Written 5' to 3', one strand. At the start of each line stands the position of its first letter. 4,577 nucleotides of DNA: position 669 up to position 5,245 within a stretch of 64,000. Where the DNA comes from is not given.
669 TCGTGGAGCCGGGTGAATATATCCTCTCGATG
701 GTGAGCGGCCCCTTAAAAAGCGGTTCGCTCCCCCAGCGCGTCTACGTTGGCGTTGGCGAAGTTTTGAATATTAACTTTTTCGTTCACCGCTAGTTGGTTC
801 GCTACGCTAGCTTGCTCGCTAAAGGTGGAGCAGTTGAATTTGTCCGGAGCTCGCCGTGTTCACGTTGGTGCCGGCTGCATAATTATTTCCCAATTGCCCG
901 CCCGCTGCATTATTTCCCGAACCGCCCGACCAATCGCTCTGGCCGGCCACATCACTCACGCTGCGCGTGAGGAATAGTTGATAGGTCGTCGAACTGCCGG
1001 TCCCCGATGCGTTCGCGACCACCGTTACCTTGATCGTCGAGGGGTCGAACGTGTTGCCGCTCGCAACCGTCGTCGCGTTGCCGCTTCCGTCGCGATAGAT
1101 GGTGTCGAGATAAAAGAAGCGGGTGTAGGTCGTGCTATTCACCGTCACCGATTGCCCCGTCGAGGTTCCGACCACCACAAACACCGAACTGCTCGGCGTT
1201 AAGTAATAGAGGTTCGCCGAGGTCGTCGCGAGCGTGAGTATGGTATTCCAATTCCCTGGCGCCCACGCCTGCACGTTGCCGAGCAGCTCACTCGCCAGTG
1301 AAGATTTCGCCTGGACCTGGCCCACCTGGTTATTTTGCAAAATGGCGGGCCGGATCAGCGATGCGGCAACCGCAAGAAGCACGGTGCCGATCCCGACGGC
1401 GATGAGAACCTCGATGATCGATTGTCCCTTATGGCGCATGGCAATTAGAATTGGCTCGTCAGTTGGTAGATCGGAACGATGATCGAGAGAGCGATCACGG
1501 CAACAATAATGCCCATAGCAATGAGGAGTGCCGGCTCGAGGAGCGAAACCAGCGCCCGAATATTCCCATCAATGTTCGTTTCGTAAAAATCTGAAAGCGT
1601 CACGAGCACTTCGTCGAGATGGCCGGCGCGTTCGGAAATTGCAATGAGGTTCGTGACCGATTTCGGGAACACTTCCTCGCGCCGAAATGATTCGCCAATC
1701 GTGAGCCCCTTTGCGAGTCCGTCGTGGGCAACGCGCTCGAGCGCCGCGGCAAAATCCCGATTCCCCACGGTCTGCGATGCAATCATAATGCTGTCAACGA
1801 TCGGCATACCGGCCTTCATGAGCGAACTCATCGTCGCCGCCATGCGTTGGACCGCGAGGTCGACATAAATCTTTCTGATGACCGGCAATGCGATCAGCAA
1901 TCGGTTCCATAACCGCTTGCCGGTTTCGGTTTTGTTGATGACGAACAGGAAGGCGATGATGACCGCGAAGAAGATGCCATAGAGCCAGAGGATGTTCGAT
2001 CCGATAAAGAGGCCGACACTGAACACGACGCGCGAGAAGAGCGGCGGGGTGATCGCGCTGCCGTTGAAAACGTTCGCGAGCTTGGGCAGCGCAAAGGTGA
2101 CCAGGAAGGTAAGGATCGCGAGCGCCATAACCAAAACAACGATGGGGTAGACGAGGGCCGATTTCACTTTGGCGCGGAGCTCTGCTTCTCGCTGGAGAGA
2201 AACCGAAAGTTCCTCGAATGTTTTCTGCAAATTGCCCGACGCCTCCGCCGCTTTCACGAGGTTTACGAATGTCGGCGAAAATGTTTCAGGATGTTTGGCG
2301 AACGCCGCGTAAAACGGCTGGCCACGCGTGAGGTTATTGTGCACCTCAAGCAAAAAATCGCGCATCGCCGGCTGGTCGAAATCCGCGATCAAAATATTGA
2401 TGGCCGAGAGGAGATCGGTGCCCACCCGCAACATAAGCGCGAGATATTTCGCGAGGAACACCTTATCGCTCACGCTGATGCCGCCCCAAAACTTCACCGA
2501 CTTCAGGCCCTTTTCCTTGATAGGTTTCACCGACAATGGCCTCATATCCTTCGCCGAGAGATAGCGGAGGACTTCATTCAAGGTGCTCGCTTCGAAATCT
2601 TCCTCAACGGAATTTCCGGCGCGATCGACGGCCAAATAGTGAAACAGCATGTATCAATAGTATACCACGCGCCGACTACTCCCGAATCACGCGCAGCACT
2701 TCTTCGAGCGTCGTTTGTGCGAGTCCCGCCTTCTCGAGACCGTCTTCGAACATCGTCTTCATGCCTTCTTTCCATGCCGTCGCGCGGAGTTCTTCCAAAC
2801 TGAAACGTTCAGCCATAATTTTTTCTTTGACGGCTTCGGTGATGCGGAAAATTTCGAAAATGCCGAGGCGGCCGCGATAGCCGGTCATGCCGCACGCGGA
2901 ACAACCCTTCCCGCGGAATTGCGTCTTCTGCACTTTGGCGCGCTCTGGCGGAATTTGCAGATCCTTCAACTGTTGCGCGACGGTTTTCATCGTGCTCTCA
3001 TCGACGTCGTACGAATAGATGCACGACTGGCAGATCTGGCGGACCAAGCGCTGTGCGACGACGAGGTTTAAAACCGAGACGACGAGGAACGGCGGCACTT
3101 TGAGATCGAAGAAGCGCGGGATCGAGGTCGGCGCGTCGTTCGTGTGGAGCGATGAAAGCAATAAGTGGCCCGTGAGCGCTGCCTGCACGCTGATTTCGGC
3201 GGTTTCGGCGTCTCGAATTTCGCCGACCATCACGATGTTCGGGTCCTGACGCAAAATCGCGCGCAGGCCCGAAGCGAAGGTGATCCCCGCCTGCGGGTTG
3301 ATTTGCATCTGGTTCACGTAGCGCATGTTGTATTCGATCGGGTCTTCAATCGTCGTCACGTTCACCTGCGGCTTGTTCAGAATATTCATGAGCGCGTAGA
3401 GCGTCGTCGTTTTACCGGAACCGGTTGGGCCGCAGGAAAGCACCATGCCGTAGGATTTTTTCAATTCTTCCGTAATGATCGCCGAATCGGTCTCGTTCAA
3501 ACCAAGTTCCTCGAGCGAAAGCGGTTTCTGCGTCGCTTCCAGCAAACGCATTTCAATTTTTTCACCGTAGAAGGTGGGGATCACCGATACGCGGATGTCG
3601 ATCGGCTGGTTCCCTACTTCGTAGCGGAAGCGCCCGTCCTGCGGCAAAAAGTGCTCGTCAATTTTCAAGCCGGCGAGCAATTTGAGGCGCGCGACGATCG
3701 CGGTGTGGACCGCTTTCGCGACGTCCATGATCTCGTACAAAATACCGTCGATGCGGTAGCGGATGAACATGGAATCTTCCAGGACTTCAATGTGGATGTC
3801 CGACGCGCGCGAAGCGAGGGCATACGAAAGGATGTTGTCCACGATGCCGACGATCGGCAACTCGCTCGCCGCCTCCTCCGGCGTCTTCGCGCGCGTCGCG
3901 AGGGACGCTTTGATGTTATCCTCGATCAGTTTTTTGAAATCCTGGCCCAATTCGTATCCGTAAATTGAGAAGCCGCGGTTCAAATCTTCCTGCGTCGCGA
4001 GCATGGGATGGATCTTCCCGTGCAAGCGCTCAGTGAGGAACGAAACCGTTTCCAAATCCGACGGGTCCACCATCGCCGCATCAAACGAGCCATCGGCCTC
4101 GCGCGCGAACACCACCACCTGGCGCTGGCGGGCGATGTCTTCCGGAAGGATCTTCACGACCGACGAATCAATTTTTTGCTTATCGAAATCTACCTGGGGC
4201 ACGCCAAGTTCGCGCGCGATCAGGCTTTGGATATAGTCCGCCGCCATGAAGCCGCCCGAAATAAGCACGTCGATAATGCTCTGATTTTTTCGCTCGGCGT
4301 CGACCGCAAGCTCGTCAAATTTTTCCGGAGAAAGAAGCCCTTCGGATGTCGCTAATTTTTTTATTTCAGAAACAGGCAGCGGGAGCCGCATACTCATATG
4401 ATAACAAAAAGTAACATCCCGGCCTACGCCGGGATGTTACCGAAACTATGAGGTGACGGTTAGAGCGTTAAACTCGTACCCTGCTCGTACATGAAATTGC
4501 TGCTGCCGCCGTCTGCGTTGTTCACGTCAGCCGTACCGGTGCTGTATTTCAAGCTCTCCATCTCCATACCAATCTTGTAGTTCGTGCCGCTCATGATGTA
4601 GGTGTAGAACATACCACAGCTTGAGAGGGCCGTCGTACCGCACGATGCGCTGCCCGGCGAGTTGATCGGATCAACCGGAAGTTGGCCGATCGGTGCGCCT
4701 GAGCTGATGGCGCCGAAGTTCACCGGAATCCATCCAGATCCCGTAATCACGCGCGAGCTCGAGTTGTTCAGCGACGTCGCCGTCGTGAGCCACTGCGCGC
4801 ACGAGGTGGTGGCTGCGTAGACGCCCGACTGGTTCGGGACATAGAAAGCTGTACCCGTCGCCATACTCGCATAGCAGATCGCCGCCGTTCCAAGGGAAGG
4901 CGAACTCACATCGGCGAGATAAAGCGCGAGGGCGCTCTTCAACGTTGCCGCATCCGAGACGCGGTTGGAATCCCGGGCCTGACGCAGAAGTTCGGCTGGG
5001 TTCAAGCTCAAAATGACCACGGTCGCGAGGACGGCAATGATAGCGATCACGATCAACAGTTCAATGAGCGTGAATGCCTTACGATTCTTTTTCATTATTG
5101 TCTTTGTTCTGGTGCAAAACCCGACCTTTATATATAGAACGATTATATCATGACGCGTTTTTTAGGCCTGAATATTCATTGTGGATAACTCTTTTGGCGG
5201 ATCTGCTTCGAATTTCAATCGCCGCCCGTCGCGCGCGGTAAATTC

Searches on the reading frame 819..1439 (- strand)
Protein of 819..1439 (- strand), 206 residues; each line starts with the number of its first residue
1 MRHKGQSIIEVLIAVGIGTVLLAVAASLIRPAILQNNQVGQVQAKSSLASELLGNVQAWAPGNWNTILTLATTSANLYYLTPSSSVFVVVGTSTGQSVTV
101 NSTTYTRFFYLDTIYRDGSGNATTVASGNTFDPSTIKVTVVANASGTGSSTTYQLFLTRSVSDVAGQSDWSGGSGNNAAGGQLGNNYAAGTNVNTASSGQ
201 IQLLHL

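Call 18: search_protein_families(library=pfam, proteins=[window:819-1439:-], max_evalue=0.001)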
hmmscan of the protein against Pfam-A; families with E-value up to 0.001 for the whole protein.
window:819-1439:- (206 aa): 1 family
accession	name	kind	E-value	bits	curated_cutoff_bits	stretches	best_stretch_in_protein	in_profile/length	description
PF07963.17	N_methyl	-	0.00014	21.7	21.2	1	2-25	3-26/27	Prokaryotic N-terminal methylation motif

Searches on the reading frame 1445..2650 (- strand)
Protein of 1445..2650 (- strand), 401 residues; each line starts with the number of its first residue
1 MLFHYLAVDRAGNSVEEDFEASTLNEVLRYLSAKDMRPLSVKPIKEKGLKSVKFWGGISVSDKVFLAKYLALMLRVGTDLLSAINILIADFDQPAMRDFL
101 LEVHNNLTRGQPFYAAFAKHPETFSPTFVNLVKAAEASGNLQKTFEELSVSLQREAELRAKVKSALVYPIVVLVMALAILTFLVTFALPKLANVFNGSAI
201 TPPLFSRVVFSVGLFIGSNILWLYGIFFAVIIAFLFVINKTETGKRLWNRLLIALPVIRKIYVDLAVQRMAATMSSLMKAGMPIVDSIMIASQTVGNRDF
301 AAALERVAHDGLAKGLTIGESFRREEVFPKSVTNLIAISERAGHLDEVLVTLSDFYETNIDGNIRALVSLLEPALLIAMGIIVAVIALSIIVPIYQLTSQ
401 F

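Call 18: search_protein_families(library=pfam, proteins=[window:1445-2650:-], max_evalue=0.001)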
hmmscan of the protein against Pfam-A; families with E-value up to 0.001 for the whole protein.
window:1445-2650:- (401 aa): 1 family
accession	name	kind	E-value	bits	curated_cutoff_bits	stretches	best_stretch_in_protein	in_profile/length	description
PF00482.28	T2SSF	-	1.3e-47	161.3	25.2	2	67-189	2-125/125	Type II secretion system (T2SS), protein F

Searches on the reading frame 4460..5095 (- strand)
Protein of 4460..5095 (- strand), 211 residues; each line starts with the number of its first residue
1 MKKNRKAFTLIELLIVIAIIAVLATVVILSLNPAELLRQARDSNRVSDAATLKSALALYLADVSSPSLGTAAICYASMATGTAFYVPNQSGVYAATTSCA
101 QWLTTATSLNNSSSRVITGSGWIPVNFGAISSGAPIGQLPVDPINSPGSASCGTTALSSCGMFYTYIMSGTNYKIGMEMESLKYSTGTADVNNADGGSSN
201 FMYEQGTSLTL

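Call 3: search_protein_families(library=pfam, proteins=[window:4460-5095:-], max_evalue=1)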
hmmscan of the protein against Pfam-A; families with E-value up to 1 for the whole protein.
window:4460-5095:- (211 aa): 2 families
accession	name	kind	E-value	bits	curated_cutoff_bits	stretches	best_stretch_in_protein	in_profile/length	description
PF07963.17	N_methyl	-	3.6e-09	36.3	21.2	1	2-27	1-26/27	Prokaryotic N-terminal methylation motif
PF14221.11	DUF4330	-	0.13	12.8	27.6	0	8-42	14-47/167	Domain of unknown function (DUF4330)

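Call 4: search_protein_families(library=ncbifam, proteins=[window:4460-5095:-], max_evalue=1)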
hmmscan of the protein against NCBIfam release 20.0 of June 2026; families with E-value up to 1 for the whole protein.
window:4460-5095:- (211 aa): 18 families
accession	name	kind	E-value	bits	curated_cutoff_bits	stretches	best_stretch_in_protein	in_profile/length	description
TIGR02532.1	IV_pilin_GFxxxE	domain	2.4e-07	30.3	16.3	1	6-28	2-24/24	prepilin-type N-terminal cleavage/methylation domain-containing protein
TIGR01708.2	typeII_sec_gspH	equivalog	2.1e-06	27.8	80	1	8-40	4-36/169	type II secretion system minor pseudopilin GspH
TIGR01710.1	typeII_sec_gspG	equivalog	1.5e-05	25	88.85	1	7-63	2-56/134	type II secretion system major pseudopilin GspG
NF007862.0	PRK10574.1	equivalog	1.6e-05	25.1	138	1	3-31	2-30/145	prepilin peptidase-dependent pilin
NF041013.1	T4P_ComGE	equivalog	4.3e-05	23.5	49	1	3-32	1-30/83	competence type IV pilus minor pilin ComGE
NF040999.1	pilin_ComGC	equivalog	5e-05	23.4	75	1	6-29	2-25/84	competence type IV pilus major pilin ComGC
NF041775.1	typeIV_PilA_Myxo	equivalog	9.9e-05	22.4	400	1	5-65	10-62/214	type IV pilin protein PilA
TIGR02596.1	TIGR02596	subfamily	0.00012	22.2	70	1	8-34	1-27/196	Verru_Chthon cassette protein D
NF040982.1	ComGD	equivalog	0.0017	18.7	70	1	6-31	2-27/139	competence type IV pilus minor pilin ComGD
TIGR02599.1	TIGR02599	subfamily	0.018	14.3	256.5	1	7-28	1-22/361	Verru_Chthon cassette protein C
NF007800.0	PRK10506.1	equivalog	0.02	14.7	158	1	3-25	6-28/163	prepilin peptidase-dependent protein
TIGR01711.1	gspJ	equivalog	0.021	14.6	64.85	1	7-27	2-22/192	type II secretion system minor pseudopilin GspJ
NF041002.1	pilin_ComGF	equivalog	0.064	13.5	80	1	6-34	2-30/139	competence type IV pilus minor pilin ComGF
NF045771.1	MPN454_MG319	equivalog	0.067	13.5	60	1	9-133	5-113/133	MG319/MPN454 family protein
TIGR01707.1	gspI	equivalog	0.098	13.2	44.35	1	8-31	2-25/101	type II secretion system minor pseudopilin GspI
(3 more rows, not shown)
